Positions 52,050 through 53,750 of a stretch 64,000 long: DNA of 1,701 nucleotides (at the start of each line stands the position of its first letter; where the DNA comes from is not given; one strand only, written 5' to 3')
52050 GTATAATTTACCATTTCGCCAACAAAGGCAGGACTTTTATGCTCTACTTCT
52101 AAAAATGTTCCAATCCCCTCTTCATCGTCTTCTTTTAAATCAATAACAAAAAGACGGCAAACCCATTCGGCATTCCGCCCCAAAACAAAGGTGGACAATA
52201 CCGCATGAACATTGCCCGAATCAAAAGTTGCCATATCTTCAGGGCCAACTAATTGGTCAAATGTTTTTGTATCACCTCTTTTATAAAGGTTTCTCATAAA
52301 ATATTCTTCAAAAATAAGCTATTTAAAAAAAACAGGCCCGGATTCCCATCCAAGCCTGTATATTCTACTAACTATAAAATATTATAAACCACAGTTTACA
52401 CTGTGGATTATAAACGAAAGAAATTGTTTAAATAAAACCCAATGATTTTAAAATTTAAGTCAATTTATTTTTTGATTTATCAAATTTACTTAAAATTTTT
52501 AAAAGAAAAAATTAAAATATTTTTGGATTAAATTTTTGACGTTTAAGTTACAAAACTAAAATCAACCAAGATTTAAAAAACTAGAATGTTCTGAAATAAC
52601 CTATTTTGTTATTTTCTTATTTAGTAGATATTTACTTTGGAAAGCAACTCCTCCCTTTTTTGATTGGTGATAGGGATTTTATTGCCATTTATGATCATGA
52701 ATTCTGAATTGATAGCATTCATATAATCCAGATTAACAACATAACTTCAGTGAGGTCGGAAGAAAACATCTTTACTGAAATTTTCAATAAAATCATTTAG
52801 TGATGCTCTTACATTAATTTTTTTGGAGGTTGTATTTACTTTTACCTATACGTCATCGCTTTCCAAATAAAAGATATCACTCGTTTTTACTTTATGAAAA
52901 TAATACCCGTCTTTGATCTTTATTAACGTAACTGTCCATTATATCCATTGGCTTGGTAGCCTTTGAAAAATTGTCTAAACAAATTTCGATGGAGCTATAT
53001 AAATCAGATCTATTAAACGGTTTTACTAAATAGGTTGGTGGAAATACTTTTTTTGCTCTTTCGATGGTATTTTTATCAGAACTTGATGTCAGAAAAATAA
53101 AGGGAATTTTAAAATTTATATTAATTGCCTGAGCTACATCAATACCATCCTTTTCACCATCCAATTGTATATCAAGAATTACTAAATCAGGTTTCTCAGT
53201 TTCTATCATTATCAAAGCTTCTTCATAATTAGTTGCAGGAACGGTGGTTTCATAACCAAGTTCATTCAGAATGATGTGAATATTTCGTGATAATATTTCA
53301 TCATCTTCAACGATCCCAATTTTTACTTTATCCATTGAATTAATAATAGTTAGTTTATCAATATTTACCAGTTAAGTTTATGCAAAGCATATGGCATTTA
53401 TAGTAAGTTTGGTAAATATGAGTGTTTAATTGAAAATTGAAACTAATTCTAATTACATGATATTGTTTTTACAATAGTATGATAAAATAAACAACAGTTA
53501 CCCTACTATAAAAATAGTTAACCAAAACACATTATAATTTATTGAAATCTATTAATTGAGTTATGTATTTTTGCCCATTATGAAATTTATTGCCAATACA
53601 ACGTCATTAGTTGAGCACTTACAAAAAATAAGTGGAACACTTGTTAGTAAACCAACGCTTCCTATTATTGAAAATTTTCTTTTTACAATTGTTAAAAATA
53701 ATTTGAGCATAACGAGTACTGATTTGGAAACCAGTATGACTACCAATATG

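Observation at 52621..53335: LytTR-family response regulator decayed into a stand-alone REC ORF plus a LytTR remnant with one frameshift and two nonsense codons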

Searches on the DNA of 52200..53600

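Call 30: search_rna_families(source=window, start=52200, end=53600, threshold=evalue, max_evalue=1)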
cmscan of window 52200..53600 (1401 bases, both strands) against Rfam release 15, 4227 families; matches with E-value up to 1: 1.
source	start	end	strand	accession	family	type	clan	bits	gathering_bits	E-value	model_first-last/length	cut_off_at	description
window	52331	52430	-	RF02634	EF3314_EF3315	Gene; sRNA;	-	18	100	0.23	1-141/141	no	Enterococcus sRNA EF3314_EF3315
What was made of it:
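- Tried and rejected: Rfam at relaxed threshold on 52200-53600 gave only a chance hit, E 0.23 (call 30).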

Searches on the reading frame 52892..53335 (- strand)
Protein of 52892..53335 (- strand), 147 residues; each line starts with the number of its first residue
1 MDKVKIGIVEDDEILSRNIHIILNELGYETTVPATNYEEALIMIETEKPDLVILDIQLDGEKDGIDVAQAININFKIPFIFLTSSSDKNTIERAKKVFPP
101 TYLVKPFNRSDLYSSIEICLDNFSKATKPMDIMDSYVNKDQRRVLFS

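Call 5: search_protein_families(library=pfam, proteins=[window:52895-53335:-], max_evalue=0.01)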
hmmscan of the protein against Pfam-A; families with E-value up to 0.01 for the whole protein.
seq(147 aa): 2 families
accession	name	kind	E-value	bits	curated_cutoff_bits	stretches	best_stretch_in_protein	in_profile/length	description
PF00072.30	Response_reg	-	4.4e-20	72.3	30.2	1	7-116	2-110/111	Response regulator receiver domain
PF20274.4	cREC_REC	-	0.00022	22.3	27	1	29-75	13-60/88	Cyclic-phosphate processing Receiver domain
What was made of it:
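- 52892..53335 (-): 147-aa receiver (REC) ORF: REC domain, linker and a 7-residue frameshifted tail (QRRVLFS), ending at TAA 52892-52894. PF00072 E 4.4e-20 (call 5).
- Checked: Pfam (call 5): the ORF matches PF00072 Response_reg at E 4.4e-20 (model positions 2-110 of 111).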

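Call 17: list_cluster_members(proteins=[P0012, P0001, window:52892-53335:-])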
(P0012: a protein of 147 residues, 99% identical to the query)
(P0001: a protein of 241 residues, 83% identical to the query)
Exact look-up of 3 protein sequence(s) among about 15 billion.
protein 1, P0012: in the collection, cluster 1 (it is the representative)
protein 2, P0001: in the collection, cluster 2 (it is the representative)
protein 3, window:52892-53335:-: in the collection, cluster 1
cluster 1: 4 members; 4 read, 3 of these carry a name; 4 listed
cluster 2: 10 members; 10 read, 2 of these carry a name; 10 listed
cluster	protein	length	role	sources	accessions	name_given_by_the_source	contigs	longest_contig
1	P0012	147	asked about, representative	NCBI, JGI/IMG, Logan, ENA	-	two-component system response regulator LytT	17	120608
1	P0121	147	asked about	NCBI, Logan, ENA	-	-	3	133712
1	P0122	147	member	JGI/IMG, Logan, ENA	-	DNA-binding response OmpR family regulator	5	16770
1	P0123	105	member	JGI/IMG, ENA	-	two-component SAPR family response regulator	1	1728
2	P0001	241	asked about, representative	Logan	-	-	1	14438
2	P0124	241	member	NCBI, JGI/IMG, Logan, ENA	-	DNA-binding LytR/AlgR family response regulator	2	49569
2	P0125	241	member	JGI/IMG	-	two-component system, LytTR family, response regulator LytT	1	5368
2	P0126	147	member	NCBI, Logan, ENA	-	-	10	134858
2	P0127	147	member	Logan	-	-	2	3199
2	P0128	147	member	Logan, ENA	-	-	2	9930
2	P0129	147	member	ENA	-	-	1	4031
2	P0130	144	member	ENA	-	-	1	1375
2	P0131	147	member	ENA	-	-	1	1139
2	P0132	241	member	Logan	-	-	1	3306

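Call 21: find_encoding_contigs(protein=P0124, flank=6000, max_places=4)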
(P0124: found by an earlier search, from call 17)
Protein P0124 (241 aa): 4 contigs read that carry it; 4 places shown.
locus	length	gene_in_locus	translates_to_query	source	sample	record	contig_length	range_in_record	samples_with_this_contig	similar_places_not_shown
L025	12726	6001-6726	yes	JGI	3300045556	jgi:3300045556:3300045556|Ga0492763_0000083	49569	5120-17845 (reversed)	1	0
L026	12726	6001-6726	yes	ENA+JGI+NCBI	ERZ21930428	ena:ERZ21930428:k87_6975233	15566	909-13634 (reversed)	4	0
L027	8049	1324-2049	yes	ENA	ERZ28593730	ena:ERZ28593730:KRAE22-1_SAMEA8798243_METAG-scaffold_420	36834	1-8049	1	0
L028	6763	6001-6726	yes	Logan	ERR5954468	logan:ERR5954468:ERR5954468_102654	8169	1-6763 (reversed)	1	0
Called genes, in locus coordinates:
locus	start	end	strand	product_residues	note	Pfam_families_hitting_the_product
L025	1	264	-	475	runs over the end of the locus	PF03331:LpxC, PF07977:FabA, PF22817:ApeP-like, PF22818:ApeI-like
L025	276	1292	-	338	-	PF04613:LpxD, PF14602:Hexapep_2 (faint), PF25084:LbH_EIF2B, PF25087:GMPPB_C (weak), PF00132:Hexapep, PF25084:LbH_EIF2B (weak)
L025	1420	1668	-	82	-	PF01381:HTH_3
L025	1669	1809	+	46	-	-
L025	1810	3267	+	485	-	-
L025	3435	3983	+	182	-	-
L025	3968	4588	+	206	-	-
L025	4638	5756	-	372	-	PF00712:DNA_pol3_beta, PF02767:DNA_pol3_beta_2, PF02768:DNA_pol3_beta_3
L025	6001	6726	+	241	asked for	PF00072:Response_reg, PF04397:LytTR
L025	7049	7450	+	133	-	PF22636:FlK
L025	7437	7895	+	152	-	PF01668:SmpB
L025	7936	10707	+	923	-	PF13385:Laminin_G_3, PF18962:Por_Secre_tail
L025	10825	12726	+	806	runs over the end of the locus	PF02012:BNR (faint), PF15902:Sortilin-Vps10 (weak), PF18962:Por_Secre_tail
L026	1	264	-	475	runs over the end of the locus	PF03331:LpxC, PF07977:FabA, PF22817:ApeP-like, PF22818:ApeI-like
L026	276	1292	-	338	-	PF04613:LpxD, PF14602:Hexapep_2 (faint), PF25084:LbH_EIF2B, PF25087:GMPPB_C (weak), PF00132:Hexapep, PF25084:LbH_EIF2B (weak)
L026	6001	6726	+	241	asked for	PF00072:Response_reg, PF04397:LytTR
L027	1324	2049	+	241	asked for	PF00072:Response_reg, PF04397:LytTR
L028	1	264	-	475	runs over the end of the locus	PF03331:LpxC, PF07977:FabA, PF22817:ApeP-like, PF22818:ApeI-like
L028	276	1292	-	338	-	PF04613:LpxD, PF14602:Hexapep_2 (faint), PF25084:LbH_EIF2B, PF25087:GMPPB_C (weak), PF00132:Hexapep, PF25084:LbH_EIF2B (weak)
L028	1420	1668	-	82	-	PF01381:HTH_3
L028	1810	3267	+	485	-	-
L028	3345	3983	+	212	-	-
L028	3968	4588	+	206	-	-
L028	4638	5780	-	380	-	PF00712:DNA_pol3_beta, PF02767:DNA_pol3_beta_2, PF02768:DNA_pol3_beta_3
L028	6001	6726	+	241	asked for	PF00072:Response_reg, PF04397:LytTR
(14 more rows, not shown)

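Call 22: find_encoding_contigs(protein=P0126, flank=6000, max_places=8)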
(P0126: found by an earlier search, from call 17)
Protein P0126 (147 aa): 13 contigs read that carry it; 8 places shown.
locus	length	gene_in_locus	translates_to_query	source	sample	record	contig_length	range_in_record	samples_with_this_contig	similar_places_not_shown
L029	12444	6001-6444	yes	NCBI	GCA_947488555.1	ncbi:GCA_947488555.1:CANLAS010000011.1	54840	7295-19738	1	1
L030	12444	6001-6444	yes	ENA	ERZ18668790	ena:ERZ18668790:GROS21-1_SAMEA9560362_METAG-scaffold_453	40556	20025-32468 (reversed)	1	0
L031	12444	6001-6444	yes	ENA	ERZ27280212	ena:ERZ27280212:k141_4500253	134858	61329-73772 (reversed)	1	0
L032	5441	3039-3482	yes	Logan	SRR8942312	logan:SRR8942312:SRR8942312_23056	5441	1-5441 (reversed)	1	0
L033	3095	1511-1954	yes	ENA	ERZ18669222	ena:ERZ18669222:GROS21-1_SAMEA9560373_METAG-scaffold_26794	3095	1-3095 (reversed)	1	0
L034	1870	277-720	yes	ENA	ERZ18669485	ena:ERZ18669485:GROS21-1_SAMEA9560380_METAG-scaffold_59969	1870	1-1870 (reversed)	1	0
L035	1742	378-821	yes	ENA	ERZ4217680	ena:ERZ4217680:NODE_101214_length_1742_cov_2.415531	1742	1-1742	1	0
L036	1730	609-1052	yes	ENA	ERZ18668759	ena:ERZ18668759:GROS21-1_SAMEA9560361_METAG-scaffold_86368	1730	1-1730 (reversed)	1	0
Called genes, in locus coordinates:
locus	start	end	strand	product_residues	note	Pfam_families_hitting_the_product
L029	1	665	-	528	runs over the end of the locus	PF03739:LptF_LptG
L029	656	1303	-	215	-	PF13476:AAA_23 (weak), PF00005:ABC_tran, PF13304:AAA_21 (weak)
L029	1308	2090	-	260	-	PF25084:LbH_EIF2B (weak), PF25087:GMPPB_C, PF00132:Hexapep, PF13720:Acetyltransf_11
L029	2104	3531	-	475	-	PF03331:LpxC, PF07977:FabA, PF22817:ApeP-like, PF22818:ApeI-like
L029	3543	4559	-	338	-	PF04613:LpxD, PF14602:Hexapep_2 (faint), PF25084:LbH_EIF2B, PF25087:GMPPB_C (weak), PF00132:Hexapep, PF25084:LbH_EIF2B (weak)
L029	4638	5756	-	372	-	PF00712:DNA_pol3_beta, PF02767:DNA_pol3_beta_2, PF02768:DNA_pol3_beta_3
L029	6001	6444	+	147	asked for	PF00072:Response_reg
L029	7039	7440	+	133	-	PF22636:FlK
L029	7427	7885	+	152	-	PF01668:SmpB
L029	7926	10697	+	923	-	PF13385:Laminin_G_3, PF18962:Por_Secre_tail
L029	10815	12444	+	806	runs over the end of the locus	PF14870:PSII_BNR (faint), PF02012:BNR (faint), PF15902:Sortilin-Vps10 (weak), PF18962:Por_Secre_tail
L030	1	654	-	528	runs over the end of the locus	PF03739:LptF_LptG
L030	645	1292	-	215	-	PF13476:AAA_23 (weak), PF00005:ABC_tran, PF13304:AAA_21 (weak)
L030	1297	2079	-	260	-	PF25084:LbH_EIF2B (weak), PF25087:GMPPB_C, PF00132:Hexapep, PF13720:Acetyltransf_11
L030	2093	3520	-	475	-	PF03331:LpxC, PF07977:FabA, PF22817:ApeP-like, PF22818:ApeI-like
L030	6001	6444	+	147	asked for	PF00072:Response_reg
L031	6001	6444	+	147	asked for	PF00072:Response_reg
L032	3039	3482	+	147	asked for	PF00072:Response_reg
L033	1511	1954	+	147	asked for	PF00072:Response_reg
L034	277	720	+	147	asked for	PF00072:Response_reg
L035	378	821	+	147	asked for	PF00072:Response_reg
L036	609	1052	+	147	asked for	PF00072:Response_reg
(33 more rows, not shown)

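Call 39: search_solved_structures(query=P0124, max_evalue=0.001, show_alignments=3)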
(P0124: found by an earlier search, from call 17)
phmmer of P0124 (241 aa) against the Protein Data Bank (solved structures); distinct sequences matched with E-value up to 0.001: 159 (the best 60 are shown).
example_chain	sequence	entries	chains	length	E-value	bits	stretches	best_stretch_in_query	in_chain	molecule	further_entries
1s8n_A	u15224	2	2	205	3.3e-18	69.3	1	6-127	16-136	putative antiterminator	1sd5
3cg0_A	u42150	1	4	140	5e-18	68.8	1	6-122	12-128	Response regulator receiver modulated diguanylate cyclase with PAS/PAC sensor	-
9xzo_A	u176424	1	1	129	2.9e-13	53.2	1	4-117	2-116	De novo protein M1X0B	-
5uxw_A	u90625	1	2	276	2.4e-12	50.2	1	5-126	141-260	Sensory transduction regulatory protein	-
4qic_A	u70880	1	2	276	2.4e-12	50.2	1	5-126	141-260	Sensory transduction regulatory protein, Anti-anti-sigma factor PhyR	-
5uxv_A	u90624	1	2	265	2.8e-12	49.9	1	5-124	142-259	Sensory transduction regulatory protein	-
2n9u_A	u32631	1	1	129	3.1e-12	49.8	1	4-121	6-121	Response regulator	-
8fk2_A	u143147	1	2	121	4.8e-12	49.2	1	5-117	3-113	Putative response regulator CovR VicR-like protein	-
6wsh_A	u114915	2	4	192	8.1e-12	48.4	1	5-123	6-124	Response regulator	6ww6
4g97_A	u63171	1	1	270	9.7e-12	48.2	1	5-120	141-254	Response regulator receiver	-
3h5i_A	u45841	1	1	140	9.8e-12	48.2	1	4-121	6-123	Response regulator/sensory box protein/GGDEF domain protein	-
1nxo_A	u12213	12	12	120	1.3e-11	47.8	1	5-119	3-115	DNA-binding response regulator | Response regulator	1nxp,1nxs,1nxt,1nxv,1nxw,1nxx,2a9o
6oec_A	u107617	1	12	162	1.3e-11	47.8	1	4-122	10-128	Response regulator/sensory box protein/GGDEF domain protein,Spindle pole body component SP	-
6eb7_A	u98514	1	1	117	1.8e-11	47.3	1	5-119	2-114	DNA-binding response regulator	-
3nhz_A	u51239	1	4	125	3.3e-11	46.4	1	5-117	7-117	Two component system transcriptional regulator mtrA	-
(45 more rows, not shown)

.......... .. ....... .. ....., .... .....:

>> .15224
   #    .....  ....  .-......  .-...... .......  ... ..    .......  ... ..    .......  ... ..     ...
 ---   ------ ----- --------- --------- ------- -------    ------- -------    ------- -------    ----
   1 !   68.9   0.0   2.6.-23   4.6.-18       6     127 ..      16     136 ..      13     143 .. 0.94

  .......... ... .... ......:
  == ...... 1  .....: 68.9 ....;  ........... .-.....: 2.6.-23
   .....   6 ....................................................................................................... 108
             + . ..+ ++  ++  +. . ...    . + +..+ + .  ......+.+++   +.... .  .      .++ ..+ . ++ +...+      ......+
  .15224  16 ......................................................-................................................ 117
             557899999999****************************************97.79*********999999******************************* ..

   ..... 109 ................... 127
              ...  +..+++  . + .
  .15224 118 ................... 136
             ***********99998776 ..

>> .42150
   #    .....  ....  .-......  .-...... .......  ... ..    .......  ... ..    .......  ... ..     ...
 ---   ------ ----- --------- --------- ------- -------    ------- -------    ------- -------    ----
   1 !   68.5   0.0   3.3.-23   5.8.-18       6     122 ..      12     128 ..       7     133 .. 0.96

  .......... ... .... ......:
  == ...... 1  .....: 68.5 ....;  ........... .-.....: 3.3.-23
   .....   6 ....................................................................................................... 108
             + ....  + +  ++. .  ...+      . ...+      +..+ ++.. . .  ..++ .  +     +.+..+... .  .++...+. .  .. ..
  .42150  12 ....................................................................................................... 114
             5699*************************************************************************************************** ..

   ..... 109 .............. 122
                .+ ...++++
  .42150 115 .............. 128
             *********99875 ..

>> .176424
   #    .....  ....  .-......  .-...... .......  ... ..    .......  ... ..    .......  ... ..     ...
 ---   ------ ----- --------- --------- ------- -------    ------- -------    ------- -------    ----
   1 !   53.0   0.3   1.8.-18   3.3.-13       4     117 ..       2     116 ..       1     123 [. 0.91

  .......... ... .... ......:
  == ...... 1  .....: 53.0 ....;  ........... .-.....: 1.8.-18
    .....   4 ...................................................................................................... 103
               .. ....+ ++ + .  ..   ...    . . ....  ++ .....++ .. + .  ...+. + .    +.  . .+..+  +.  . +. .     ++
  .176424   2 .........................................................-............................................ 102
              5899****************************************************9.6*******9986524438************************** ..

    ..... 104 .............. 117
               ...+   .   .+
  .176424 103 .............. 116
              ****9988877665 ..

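Call 54: find_encoding_contigs(protein=P0125, flank=3000, max_places=4)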
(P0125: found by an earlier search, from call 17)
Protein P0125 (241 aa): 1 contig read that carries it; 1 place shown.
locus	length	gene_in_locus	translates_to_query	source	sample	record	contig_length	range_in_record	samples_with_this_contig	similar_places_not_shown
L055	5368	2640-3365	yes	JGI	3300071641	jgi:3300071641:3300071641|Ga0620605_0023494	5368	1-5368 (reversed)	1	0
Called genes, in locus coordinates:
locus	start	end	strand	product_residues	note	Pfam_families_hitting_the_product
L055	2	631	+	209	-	?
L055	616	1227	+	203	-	-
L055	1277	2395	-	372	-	PF00712:DNA_pol3_beta, PF02767:DNA_pol3_beta_2, PF02768:DNA_pol3_beta_3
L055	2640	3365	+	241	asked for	PF00072:Response_reg, PF04397:LytTR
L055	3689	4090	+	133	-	PF22636:FlK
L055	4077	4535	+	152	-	PF01668:SmpB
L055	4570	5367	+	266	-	?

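Call 55: find_encoding_contigs(protein=P0128, flank=3000, max_places=6)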
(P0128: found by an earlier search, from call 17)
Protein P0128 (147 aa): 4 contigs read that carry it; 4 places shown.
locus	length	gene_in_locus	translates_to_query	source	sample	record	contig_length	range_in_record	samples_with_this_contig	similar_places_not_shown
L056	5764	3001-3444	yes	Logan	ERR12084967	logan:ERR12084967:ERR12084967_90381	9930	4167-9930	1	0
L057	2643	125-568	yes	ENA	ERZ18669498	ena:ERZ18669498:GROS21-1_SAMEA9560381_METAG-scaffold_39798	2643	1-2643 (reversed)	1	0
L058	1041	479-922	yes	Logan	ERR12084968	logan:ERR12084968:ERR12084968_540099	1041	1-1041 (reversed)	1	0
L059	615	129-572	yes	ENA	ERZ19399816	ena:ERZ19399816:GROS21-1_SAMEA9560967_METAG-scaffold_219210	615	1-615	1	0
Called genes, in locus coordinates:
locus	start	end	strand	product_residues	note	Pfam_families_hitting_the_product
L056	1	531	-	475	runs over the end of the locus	PF03331:LpxC, PF07977:FabA, PF22817:ApeP-like, PF22818:ApeI-like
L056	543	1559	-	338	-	PF04613:LpxD, PF14602:Hexapep_2 (faint), PF25084:LbH_EIF2B, PF25087:GMPPB_C (weak), PF00132:Hexapep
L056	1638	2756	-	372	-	PF00712:DNA_pol3_beta, PF02767:DNA_pol3_beta_2, PF02768:DNA_pol3_beta_3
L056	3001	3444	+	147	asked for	PF00072:Response_reg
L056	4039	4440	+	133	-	PF22636:FlK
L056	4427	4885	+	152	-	PF01668:SmpB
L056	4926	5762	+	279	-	?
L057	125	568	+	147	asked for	PF00072:Response_reg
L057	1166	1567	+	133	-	PF22636:FlK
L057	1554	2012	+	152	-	PF01668:SmpB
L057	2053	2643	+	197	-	?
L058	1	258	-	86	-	?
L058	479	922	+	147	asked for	PF00072:Response_reg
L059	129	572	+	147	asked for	PF00072:Response_reg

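Call 56: find_encoding_contigs(protein=P0122, flank=3000, max_places=6)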
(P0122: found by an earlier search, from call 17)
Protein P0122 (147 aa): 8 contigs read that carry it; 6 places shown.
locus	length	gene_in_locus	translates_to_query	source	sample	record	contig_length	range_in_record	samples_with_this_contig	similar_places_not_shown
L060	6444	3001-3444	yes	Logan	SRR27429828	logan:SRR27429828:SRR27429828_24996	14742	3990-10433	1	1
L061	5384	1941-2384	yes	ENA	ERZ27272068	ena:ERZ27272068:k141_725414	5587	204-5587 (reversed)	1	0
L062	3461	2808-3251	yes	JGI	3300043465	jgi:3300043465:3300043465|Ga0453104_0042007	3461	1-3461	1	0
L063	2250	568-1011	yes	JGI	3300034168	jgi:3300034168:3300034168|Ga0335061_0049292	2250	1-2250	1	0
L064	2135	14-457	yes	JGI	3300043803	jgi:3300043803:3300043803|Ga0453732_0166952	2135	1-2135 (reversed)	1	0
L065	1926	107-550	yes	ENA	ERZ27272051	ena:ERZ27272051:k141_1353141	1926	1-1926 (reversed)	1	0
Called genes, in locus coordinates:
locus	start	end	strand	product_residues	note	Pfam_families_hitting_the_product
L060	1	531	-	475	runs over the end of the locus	PF03331:LpxC, PF07977:FabA, PF22817:ApeP-like, PF22818:ApeI-like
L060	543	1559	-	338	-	PF04613:LpxD, PF14602:Hexapep_2 (faint), PF25084:LbH_EIF2B, PF25087:GMPPB_C (weak), PF00132:Hexapep, PF25084:LbH_EIF2B (weak)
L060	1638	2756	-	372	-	PF00712:DNA_pol3_beta, PF02767:DNA_pol3_beta_2, PF02768:DNA_pol3_beta_3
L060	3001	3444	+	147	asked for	PF00072:Response_reg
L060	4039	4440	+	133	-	PF22636:FlK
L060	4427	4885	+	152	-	PF01668:SmpB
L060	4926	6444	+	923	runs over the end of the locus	PF13385:Laminin_G_3, PF18962:Por_Secre_tail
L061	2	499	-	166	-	?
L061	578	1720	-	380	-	PF00712:DNA_pol3_beta, PF02767:DNA_pol3_beta_2, PF02768:DNA_pol3_beta_3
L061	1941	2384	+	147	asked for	PF00072:Response_reg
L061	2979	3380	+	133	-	PF22636:FlK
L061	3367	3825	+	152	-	PF01668:SmpB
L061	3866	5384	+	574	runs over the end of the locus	?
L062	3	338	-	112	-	?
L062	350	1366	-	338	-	PF04613:LpxD, PF14602:Hexapep_2 (faint), PF25084:LbH_EIF2B, PF25087:GMPPB_C (weak), PF00132:Hexapep, PF25084:LbH_EIF2B (weak)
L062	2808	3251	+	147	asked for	PF00072:Response_reg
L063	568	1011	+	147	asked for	PF00072:Response_reg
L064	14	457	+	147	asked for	PF00072:Response_reg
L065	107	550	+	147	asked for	PF00072:Response_reg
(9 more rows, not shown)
